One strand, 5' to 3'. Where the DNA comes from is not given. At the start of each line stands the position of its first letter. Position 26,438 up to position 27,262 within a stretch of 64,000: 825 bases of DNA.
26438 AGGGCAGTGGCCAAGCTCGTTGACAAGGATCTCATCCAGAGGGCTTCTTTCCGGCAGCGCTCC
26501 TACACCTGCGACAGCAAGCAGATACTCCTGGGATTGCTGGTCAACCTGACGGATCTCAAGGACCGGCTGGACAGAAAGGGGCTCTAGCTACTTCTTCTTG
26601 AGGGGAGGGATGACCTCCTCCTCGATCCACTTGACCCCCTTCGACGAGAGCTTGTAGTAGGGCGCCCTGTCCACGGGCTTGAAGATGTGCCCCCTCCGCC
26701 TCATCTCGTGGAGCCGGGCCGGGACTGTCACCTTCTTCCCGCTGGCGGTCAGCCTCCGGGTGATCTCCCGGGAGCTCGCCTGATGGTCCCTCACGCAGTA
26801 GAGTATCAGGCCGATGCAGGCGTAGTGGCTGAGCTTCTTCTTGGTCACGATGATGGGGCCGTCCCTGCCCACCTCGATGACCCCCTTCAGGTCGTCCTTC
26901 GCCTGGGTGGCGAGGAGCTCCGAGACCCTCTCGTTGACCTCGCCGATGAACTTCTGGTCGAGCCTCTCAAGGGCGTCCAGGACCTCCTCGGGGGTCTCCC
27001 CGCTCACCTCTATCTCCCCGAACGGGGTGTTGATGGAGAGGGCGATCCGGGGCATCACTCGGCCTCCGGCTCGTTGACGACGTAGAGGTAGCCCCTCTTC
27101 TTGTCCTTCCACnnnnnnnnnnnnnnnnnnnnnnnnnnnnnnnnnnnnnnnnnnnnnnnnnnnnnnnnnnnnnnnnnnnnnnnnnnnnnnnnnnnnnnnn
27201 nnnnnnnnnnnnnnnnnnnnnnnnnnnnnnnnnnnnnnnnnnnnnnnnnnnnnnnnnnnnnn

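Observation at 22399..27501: Locus-level hypothesis: a NurA-HerA plus seven-wHTH module as one undescribed system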

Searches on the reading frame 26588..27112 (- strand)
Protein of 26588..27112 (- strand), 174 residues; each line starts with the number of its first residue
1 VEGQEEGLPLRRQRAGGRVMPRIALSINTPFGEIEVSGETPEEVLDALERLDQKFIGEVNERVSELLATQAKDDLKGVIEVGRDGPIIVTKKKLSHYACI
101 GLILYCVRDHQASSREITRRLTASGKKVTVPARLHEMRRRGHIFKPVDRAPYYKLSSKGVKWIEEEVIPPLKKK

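Call 3: search_protein_families(library=pfam, proteins=[window:26588-27112:-], max_evalue=0.1)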
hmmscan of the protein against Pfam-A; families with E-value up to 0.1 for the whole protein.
window:26588-27112:- (174 aa): 0 families

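Call 5: search_protein_families(library=ncbifam, proteins=[window:26588-27112:-], max_evalue=0.1)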
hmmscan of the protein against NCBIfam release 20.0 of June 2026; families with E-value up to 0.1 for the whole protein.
window:26588-27112:- (174 aa): 2 families
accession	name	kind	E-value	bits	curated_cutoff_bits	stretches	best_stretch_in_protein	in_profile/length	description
TIGR01552.1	phd_fam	subfamily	0.015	14.7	20.8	1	66-92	2-29/53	type II toxin-antitoxin system prevent-host-death family antitoxin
TIGR00458.1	aspS_nondisc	equivalog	0.078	11.9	368.4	0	33-69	227-263/428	aspartate--tRNA(Asn) ligase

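Call 6: search_protein_families(library=padloc, proteins=[window:26588-27112:-], max_evalue=0.1)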
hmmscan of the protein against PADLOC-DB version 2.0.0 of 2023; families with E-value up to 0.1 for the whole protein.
window:26588-27112:- (174 aa): 0 families

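Call 23: search_solved_structures(query=A3, max_evalue=10, show_alignments=2)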
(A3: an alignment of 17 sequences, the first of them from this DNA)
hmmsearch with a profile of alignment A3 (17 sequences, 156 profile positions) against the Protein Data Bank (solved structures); distinct sequences matched with E-value up to 10: 11.
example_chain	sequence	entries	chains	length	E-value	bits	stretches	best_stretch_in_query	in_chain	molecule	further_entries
2eky_A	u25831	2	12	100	0.15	15.1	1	3-56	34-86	UPF0045 protein MJ1052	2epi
3df8_A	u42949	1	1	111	0.17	14.9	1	105-143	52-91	possible HxlR family transcriptional factor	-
3fwb_C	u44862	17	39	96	0.28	14.2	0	21-63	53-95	Protein SUS1 | Transcription and mRNA export factor SUS1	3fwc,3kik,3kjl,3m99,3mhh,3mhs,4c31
1hu3_A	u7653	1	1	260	0.49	13.4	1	24-63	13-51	EIF4GII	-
8xyv_A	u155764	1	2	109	0.53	13.3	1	21-76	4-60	De novo designed protein 0705-5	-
2f2e_A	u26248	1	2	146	0.54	13.3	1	104-142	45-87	PA1607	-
8huj_B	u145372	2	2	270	0.56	13.2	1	24-64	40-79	Eukaryotic translation initiation factor 4 gamma 1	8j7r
7kqy_A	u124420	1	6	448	0.85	12.6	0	117-146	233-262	Heavy-Chain only Human Antibodies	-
6qfd_A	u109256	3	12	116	1.1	12.3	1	115-148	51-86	DNA-binding protein | hsRosR DNA binding protein | DNA binding protein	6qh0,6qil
6qua_A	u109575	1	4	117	1.1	12.3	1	115-148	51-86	hsRosR-DNA binding protein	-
6ez1_A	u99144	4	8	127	1.3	12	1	115-148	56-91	DNA binding protein | HALOPHILIC WINGED-HELIX-TURN-HELIX DNA BINDING PROTEIN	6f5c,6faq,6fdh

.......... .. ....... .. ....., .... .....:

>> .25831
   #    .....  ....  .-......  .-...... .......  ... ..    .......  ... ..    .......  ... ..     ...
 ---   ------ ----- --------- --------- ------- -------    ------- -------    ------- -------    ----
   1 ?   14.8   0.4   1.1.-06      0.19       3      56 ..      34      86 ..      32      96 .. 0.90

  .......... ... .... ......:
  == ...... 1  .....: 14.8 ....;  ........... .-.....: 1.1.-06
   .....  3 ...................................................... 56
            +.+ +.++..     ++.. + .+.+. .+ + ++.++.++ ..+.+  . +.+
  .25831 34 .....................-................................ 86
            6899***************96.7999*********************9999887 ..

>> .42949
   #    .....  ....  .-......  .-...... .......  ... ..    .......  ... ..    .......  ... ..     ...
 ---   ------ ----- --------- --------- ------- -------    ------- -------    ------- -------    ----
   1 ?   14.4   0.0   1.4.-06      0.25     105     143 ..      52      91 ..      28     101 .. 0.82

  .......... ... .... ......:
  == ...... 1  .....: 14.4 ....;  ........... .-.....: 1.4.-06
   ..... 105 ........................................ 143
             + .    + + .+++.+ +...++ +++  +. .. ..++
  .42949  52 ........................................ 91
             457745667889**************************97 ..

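Call 37: find_homologous_proteins(query=window:26591-27055:-, max_evalue=0.001)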
Query seq(155 aa) (155 aa): 478 proteins with E <= 0.001 among 527 candidates; the best 120 are listed.
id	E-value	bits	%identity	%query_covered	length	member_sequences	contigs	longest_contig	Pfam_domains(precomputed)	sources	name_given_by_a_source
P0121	1.2e-93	329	97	100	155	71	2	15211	-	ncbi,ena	-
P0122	2.4e-92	325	96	100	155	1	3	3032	-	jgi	jgi:hypothetical protein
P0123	2.3e-91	321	95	100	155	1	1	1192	-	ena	-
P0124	8.4e-91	320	95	100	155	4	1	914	-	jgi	-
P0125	4.2e-89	314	93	100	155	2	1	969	-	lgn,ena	-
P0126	8.9e-89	313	93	100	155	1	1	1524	-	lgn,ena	-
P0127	5.5e-88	310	92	100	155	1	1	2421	-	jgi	jgi:hypothetical protein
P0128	2.3e-84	299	86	100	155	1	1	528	-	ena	-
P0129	5.9e-83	294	86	99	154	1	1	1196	-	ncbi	-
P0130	1.1e-82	293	86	99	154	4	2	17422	-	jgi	jgi:hypothetical protein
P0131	3.2e-82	292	83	100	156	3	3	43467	-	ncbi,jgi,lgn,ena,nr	ncbi:MAG TPA: hypothetical protein VM050_08775 [Patescibacteria group bacterium]|nr:hypothetical pro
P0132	8.2e-82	290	83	100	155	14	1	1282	-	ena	-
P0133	1.1e-81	290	85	99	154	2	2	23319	-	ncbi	-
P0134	1.1e-81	290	84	100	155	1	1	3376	-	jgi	-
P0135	1.1e-81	290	84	100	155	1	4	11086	-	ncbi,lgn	-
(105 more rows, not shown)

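Call 44: predict_structure(alignment_id=A4)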
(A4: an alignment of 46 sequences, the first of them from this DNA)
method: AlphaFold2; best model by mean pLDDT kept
length: 155 residues; sequences in the alignment: 46
mean_pLDDT: 65.9   pTM: 0.49
mean pLDDT of the five models: 65.9, 64.5, 43.5, 42.9, 39.3
residues with pLDDT >= 90: 0; 70-90: 72; 50-70: 58; < 50: 25
segments of 3 or more residues with pLDDT < 50: 47-66
pLDDT, mean of each block of 10 residues (from residue 1): 69 76 77 61 50 39 48 69 81 80 63 53 64 78 83 60
secondary structure, 60 per line:
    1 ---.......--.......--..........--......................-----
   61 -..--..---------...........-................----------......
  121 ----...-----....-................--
elements in order: E4-10 E13-19 H22-31 H34-55 H77-87 E92-94 H95-104 H115-120 E125-127 E133-136 H138-153
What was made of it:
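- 26588..27055 (-): x155: x-family protein (corrected from the 174-aa ORF) with an N-terminal beta-hairpin plus helices and a C-terminal wHTH. The AF2 model has pLDDT 66 (call 44).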

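Call 47: fold_search(model_id=the predicted structure, library=pdb)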
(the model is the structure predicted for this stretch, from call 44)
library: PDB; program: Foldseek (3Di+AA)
matches with E <= 10: 241; with E <= 0.001: 0
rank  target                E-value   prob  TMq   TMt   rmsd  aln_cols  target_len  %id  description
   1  7wze_A                7.8e-02  0.82  0.37  0.35  10.0       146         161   13  Structure of Transcriptional regulator from Bacillus subtilis (strain 168) (released 2022-04-20)
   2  5ocn_C                1.8e-01  0.97  0.37  0.65   4.4        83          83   17  Crystal structure of the forkhead domain of human FOXN1 (released 2017-08-02)
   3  5ocn_A                2.3e-01  0.96  0.39  0.65   4.4        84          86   18  Crystal structure of the forkhead domain of human FOXN1 (released 2017-08-02)
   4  8bzm_I                2.3e-01  0.77  0.34  0.52   5.7        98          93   14  FOXK1-ELF1-heterodimer bound to DNA (released 2023-12-27)
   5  5ocn_D                2.6e-01  0.96  0.39  0.67   3.8        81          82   16  Crystal structure of the forkhead domain of human FOXN1 (released 2017-08-02)
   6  5ocn_F                2.8e-01  0.94  0.38  0.66   4.6        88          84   16  Crystal structure of the forkhead domain of human FOXN1 (released 2017-08-02)
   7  6el8_A                2.8e-01  0.90  0.37  0.60   5.1        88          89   17  Crystal structure of the Forkhead domain of human FOXN1 in complex with DNA (released 2017-11-15)
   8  3zmd_A                2.8e-01  0.66  0.37  0.38  10.4       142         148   16  Crystal structure of AbsC, a MarR family transcriptional regulator from Streptomyces coelicolor (released 2013-02-20)
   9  9efw_A                3.0e-01  0.80  0.34  0.42   5.9        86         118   12  Co-crystal structure of yeast Forkhead transcription factor Fkh1 bound to DNA (released 2025-09-24)
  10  5ocn_B                3.2e-01  0.93  0.38  0.62   4.3        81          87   17  Crystal structure of the forkhead domain of human FOXN1 (released 2017-08-02)
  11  4hqm_A                3.6e-01  0.90  0.37  0.56   3.7        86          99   21  The crystal structure of QsrR-menadione complex (released 2013-03-06)
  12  8bzm_E                4.0e-01  0.72  0.32  0.49   4.7        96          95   14  FOXK1-ELF1-heterodimer bound to DNA (released 2023-12-27)
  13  3zmd_C                4.0e-01  0.51  0.34  0.36  10.6       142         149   15  Crystal structure of AbsC, a MarR family transcriptional regulator from Streptomyces coelicolor (released 2013-02-20)
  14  6o3t_A                4.3e-01  0.75  0.31  0.49   5.5        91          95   14  Structural basis of FOXC2 and DNA interactions (released 2020-01-15)
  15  8or2_A                4.3e-01  0.12  0.25  0.07  21.6       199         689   10  CAND1-CUL1-RBX1-DCNL1 (released 2023-06-28)
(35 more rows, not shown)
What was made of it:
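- Checked: The wHTH of x155 is supported by the AF2 model (pLDDT 66) and generic Foldseek winged-helix hits at E of 0.08 or worse (calls 44, 47).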

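Call 72: search_protein_representatives(alignment_id=A4)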
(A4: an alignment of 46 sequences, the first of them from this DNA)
Query: 46 sequences, 155 profile positions. Proteins with E-value up to 0.001 (for the whole library): 83; up to 1e-10: 40; up to 1e-30: 5. The best 83 are listed.
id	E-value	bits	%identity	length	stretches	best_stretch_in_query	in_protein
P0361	1.2e-59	216.7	-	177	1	1-123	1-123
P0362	1.4e-55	203.5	-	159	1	1-154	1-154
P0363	4.7e-41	156.3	-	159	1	2-152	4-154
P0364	3.4e-38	147.0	-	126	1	32-154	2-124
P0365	1.4e-31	125.5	-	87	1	92-155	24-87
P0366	1.9e-29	118.5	-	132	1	2-112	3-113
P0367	8.5e-29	116.4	-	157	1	3-153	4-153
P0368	1.2e-26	109.5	-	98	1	1-97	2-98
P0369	3.8e-26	107.8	-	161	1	3-122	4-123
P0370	4.3e-24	101.1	-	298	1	23-152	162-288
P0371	5.3e-23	97.6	-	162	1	1-150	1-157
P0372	1.1e-22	96.5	-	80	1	62-142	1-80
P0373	2.5e-22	95.4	-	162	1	2-153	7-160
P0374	1.9e-20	89.3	-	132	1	1-96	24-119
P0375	2.4e-20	89.0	-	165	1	1-97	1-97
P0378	1.1e-19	86.9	-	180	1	54-154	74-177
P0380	6.7e-19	84.3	-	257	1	48-153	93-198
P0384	2.1e-17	79.4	-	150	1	5-152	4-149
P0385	4.3e-17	78.4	-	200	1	4-153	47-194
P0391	4.5e-14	68.6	-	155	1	3-149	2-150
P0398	2.1e-11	59.9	-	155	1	1-151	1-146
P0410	1.2e-07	47.7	-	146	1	3-145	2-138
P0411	1.9e-07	47.1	-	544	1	56-153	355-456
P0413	8.8e-07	44.9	-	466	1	27-153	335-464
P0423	1.3e-05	41.1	-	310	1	58-148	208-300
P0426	4.2e-05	39.5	-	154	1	6-154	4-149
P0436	2.9e-04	36.7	-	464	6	78-109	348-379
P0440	6.8e-04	35.5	-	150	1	6-154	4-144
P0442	9.4e-04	35.1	-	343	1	55-153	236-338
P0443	9.6e-04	35.0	-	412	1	50-153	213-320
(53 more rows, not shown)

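Call 73: list_cluster_members(proteins=[P0363, P0371, P0384, P0391, P0398, P0410, P0411, P0413, P0426, P0440])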
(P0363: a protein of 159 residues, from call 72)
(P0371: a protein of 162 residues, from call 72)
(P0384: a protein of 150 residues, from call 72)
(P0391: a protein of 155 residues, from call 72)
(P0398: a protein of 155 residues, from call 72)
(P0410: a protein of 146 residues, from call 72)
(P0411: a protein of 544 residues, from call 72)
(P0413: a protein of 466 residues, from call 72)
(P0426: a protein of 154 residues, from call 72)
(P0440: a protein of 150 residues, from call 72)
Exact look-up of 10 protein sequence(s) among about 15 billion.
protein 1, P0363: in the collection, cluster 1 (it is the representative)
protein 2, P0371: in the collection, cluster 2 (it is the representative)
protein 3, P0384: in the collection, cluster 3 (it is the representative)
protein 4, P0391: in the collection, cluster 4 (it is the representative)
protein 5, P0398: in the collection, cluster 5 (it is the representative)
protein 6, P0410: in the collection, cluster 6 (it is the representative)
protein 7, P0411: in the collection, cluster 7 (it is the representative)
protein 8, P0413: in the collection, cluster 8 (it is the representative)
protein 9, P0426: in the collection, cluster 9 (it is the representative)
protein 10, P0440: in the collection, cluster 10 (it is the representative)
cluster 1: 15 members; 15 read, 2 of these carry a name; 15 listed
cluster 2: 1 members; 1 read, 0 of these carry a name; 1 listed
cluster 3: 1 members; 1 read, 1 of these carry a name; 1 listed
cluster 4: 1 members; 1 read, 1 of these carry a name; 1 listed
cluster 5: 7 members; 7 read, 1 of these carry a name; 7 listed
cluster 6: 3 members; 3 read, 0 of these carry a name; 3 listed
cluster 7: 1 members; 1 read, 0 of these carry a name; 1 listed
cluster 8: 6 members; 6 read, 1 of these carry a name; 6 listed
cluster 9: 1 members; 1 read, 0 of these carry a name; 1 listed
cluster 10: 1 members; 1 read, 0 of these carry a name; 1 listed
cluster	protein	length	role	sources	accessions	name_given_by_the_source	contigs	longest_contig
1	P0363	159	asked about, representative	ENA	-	-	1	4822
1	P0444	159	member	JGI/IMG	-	hypothetical protein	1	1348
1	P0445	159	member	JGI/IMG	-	hypothetical protein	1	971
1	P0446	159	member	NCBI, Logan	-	-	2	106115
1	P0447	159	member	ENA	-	-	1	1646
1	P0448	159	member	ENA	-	-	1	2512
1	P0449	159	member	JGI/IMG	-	-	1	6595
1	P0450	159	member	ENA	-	-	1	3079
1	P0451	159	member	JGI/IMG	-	-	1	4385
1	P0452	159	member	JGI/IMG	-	-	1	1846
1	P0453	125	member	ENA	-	-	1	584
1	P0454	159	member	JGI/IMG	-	-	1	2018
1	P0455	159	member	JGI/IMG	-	-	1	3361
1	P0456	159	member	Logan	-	-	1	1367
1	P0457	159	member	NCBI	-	-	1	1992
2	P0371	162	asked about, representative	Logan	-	-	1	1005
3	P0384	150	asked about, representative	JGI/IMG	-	hypothetical protein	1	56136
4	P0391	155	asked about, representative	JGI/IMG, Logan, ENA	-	hypothetical protein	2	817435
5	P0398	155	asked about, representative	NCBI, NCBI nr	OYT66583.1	hypothetical protein B6U74_00070 [Candidatus Bathyarchaeota archaeon ex4484_205] | MAG: hypothetical protein B6U74_00070 [Candidatus Bathyarchaeota archaeon ex4484_205]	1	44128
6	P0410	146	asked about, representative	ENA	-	-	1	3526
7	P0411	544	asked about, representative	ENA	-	-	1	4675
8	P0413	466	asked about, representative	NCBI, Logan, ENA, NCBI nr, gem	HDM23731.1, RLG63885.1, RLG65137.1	hypothetical protein DRO02_05690 [archaeon] | MAG: hypothetical protein DRO02_05690 [archaeon]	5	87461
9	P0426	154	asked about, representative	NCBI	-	-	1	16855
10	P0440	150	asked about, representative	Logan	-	-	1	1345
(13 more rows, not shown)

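Call 84: search_protein_families(library=phrogs, proteins=[window:26588-27055:-], max_evalue=0.001)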
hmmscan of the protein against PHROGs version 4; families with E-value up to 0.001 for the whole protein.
window:26588-27055:- (155 aa): 0 families

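Call 91: find_encoding_contigs(protein=P0413, flank=8000, max_places=2)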
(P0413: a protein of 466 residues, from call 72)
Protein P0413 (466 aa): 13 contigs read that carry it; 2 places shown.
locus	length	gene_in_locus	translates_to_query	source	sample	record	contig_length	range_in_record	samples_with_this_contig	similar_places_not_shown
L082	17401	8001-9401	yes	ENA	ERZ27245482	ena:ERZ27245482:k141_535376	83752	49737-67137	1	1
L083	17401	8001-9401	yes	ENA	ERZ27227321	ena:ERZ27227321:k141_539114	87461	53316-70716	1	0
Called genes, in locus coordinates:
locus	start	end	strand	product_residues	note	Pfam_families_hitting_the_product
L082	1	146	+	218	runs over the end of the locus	PF00149:Metallophos, PF12850:Metallophos_2, PF14582:Metallophos_3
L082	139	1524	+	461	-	PF02629:CoA_binding, PF13380:CoA_binding_2, PF13607:Succ_CoA_lig, PF19045:Ligase_CoA_2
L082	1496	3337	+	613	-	PF01855:POR_N, PF02775:TPP_enzyme_C, PF12837:Fer4_6 (faint), PF00037:Fer4 (weak)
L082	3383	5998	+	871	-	PF00082:Peptidase_S8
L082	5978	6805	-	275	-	PF02775:TPP_enzyme_C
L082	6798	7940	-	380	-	PF01855:POR_N, PF02780:Transketolase_C (faint), PF17147:PFOR_II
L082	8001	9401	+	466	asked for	PF01935:DUF87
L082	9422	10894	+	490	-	PF00587:tRNA-synt_2b, PF03129:HGTP_anticodon, PF09180:ProRS-C_1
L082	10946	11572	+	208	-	PF09335:VTT_dom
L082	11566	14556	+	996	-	-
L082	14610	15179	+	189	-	PF01865:PhoU_div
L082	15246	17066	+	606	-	PF13522:GATase_6, PF13537:GATase_7, PF01380:SIS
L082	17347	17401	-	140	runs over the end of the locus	PF00731:AIRC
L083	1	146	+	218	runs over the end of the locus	PF00149:Metallophos, PF12850:Metallophos_2, PF14582:Metallophos_3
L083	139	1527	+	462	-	PF02629:CoA_binding, PF13380:CoA_binding_2, PF13607:Succ_CoA_lig, PF19045:Ligase_CoA_2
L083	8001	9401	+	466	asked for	PF01935:DUF87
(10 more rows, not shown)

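Call 92: find_encoding_contigs(protein=P0391, flank=8000, max_places=2)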
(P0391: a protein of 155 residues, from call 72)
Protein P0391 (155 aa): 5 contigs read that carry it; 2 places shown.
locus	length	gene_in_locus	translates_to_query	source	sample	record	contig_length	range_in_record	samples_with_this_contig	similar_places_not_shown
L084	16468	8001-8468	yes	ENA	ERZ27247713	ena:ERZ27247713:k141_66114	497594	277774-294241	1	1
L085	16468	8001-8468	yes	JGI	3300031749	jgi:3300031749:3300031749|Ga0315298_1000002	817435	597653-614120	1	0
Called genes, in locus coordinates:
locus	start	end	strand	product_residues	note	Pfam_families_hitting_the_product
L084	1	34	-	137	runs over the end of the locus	-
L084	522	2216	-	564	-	PF03484:B5, PF17759:tRNA_synthFbeta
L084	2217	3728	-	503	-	PF10771:DUF2582 (faint), PF01409:tRNA-synt_2d, PF00152:tRNA-synt_2 (faint)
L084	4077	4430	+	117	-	-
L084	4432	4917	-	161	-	PF01467:CTP_transf_like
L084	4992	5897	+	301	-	PF00557:Peptidase_M24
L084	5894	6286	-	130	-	-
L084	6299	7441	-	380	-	PF07431:DUF1512, PF23542:DUF1512_C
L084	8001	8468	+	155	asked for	-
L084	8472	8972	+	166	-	-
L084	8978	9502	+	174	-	-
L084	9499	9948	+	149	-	-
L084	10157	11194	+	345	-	PF09376:NurA (weak)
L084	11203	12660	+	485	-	PF01935:DUF87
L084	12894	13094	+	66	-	PF01026:TatD_DNase (weak)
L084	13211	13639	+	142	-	PF01026:TatD_DNase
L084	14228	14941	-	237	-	PF00455:DeoRC (faint), PF06026:Rib_5-P_isom_A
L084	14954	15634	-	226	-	-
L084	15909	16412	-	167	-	PF01592:NifU_N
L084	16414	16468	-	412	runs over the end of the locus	PF00266:Aminotran_5, PF01212:Beta_elim_lyase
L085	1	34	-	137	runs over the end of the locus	-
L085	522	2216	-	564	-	PF03484:B5, PF17759:tRNA_synthFbeta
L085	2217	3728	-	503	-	PF10771:DUF2582 (faint), PF01409:tRNA-synt_2d, PF00152:tRNA-synt_2 (faint)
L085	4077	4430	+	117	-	-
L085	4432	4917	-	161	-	PF01467:CTP_transf_like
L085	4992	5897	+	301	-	PF00557:Peptidase_M24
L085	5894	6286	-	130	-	-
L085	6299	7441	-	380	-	PF07431:DUF1512, PF23542:DUF1512_C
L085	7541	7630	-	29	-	-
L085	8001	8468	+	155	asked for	-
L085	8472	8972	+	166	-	-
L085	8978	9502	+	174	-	-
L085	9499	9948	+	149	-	-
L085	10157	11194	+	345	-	PF09376:NurA (weak)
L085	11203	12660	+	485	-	PF01935:DUF87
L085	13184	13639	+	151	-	PF01026:TatD_DNase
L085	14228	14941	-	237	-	PF00455:DeoRC (faint), PF06026:Rib_5-P_isom_A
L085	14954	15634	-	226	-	-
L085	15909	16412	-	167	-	PF01592:NifU_N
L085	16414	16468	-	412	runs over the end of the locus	PF00266:Aminotran_5, PF01212:Beta_elim_lyase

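Call 93: search_protein_families(library=pfam, proteins=[P0413, P0411, P0370, P0380, P0423, P0442, P0443, P0436, P0385, P0378], max_evalue=0.001)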
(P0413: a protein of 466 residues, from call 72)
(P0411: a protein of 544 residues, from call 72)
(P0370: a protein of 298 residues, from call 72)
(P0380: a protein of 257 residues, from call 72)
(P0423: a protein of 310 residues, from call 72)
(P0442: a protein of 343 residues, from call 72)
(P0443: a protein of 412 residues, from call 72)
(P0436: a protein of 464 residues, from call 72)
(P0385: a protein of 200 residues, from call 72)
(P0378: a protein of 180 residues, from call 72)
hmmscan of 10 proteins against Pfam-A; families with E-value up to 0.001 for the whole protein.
P0413 (466 aa): 5 families
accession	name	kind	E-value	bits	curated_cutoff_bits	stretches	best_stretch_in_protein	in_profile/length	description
PF01935.23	DUF87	-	3.3e-18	67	23.2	1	3-81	1-69/220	Helicase HerA, central domain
PF12846.13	AAA_10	-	9.7e-05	22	27.5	0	25-75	21-71/362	AAA-like domain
PF01166.23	TSC22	-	0.00025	21.6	30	0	302-334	13-45/57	TSC-22/dip/bun family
PF19044.6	P-loop_TraG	-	0.00065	18.9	25.8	0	21-68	25-72/413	TraG P-loop domain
PF13401.12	AAA_22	-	0.00066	20.4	27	0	28-167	8-109/130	AAA domain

P0411 (544 aa): 2 families
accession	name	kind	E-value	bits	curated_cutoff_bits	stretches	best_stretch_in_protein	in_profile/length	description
PF13401.12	AAA_22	-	1.4e-08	35.6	27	1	41-209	4-109/130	AAA domain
PF13191.12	AAA_16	-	0.00033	21.7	32.6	1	22-200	5-152/167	AAA ATPase domain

P0370 (298 aa): 0 families

P0380 (257 aa): 0 families

P0423 (310 aa): 0 families

P0442 (343 aa): 0 families

P0443 (412 aa): 0 families

P0436 (464 aa): 0 families

P0385 (200 aa): 0 families

P0378 (180 aa): 0 families
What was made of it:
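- Closest known: AAA+/P-loop ATPases with C-terminal winged-helix modules. Same: Distant x-family hits include P0411, which has AAA_22/AAA_16 plus an x-like wHTH, and P0413, which has DUF87 plus an x-like module (calls 72, 93).
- A DUF87 ATPase carries an x-like module at residues 335-464 (profile E 8.8e-7 against 1.84 billion proteins) (calls 72, 91, 93).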
